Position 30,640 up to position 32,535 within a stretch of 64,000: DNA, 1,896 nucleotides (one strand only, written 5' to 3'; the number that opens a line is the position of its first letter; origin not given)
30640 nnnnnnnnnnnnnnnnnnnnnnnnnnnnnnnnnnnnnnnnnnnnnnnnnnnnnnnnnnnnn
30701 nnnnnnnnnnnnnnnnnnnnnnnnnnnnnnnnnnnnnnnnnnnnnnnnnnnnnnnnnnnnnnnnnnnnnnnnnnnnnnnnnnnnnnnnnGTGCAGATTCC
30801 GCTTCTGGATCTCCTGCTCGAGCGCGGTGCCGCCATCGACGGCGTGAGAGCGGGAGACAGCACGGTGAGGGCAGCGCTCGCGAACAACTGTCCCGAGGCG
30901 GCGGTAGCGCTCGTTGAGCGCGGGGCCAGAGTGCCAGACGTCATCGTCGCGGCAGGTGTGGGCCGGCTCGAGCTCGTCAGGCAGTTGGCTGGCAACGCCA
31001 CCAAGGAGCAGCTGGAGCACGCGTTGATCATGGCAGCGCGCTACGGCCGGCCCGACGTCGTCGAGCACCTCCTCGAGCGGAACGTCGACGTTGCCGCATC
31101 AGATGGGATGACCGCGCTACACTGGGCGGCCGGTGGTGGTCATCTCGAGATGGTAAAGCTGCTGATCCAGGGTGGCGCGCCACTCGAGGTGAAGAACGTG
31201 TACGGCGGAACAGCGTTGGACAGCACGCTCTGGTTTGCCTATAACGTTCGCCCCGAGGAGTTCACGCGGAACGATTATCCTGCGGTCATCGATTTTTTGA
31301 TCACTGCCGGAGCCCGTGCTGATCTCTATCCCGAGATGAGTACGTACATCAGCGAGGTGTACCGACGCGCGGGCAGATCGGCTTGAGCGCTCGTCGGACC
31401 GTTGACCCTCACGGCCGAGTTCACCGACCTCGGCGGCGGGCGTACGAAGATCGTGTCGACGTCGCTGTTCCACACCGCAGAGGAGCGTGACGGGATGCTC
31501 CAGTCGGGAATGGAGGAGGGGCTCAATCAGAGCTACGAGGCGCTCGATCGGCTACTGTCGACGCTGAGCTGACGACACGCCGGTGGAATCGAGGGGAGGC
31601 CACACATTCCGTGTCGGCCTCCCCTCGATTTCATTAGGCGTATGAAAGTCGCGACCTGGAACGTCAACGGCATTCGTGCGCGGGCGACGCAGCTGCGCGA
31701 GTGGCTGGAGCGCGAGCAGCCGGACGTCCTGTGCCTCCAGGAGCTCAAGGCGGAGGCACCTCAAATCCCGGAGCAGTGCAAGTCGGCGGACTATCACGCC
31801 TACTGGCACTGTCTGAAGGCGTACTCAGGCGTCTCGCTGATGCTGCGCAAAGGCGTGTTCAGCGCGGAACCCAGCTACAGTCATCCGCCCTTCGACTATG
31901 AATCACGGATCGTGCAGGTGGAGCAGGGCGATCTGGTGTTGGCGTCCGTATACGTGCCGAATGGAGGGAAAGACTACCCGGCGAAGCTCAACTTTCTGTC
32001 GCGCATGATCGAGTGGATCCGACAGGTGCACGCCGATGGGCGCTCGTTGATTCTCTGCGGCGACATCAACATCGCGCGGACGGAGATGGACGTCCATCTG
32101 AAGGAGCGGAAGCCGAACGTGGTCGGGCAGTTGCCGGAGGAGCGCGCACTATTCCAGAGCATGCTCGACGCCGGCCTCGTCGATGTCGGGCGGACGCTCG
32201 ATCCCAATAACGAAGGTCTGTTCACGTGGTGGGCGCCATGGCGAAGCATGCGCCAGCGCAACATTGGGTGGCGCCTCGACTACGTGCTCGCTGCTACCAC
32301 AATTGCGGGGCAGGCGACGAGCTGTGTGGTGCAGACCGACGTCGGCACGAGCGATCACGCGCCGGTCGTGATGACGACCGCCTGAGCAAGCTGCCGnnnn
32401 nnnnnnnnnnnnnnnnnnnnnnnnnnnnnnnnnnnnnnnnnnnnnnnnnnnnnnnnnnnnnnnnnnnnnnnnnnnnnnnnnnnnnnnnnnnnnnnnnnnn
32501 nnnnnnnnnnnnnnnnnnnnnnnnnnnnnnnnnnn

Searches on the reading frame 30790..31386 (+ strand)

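Call 61: search_protein_families(library=pfam, proteins=[window:30790-31386:+], max_evalue=0.01)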
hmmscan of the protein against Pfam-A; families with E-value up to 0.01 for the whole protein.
window:30790-31386:+ (198 aa): 6 families
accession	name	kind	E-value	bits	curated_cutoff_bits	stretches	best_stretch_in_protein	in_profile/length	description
PF12796.13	Ank_2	-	2.4e-20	73.3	27.3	2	53-135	3-89/90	Ankyrin repeats (3 copies)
PF13606.12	Ank_3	-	9.5e-17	59.6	22.3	2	105-132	1-28/30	Ankyrin repeat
PF00023.36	Ank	-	2e-16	59.6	21.1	2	105-136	1-32/33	Ankyrin repeat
PF13857.12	Ank_5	-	1.2e-14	54.6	27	2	104-144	14-54/56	Ankyrin repeats (many copies)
PF13637.12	Ank_4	-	5.2e-14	52.5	22.7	1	79-126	1-50/50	Ankyrin repeats (many copies)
PF24521.3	Ank_KRIT1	-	0.0014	18.7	80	0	55-126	26-105/149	KRIT1 ankyrin-repeats domain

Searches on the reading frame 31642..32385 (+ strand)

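Call 61: search_protein_families(library=pfam, proteins=[window:31642-32385:+], max_evalue=0.01)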
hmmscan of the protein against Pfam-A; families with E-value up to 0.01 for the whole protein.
window:31642-32385:+ (247 aa): 2 families
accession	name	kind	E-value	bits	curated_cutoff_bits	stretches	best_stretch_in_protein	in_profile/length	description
PF03372.29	Exo_endo_phos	-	6e-27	95.2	24.5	1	4-239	1-225/225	Endonuclease/Exonuclease/phosphatase family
PF14529.12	Exo_endo_phos_2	-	2.8e-05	24.4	27.4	1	99-242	2-116/117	Endonuclease-reverse transcriptase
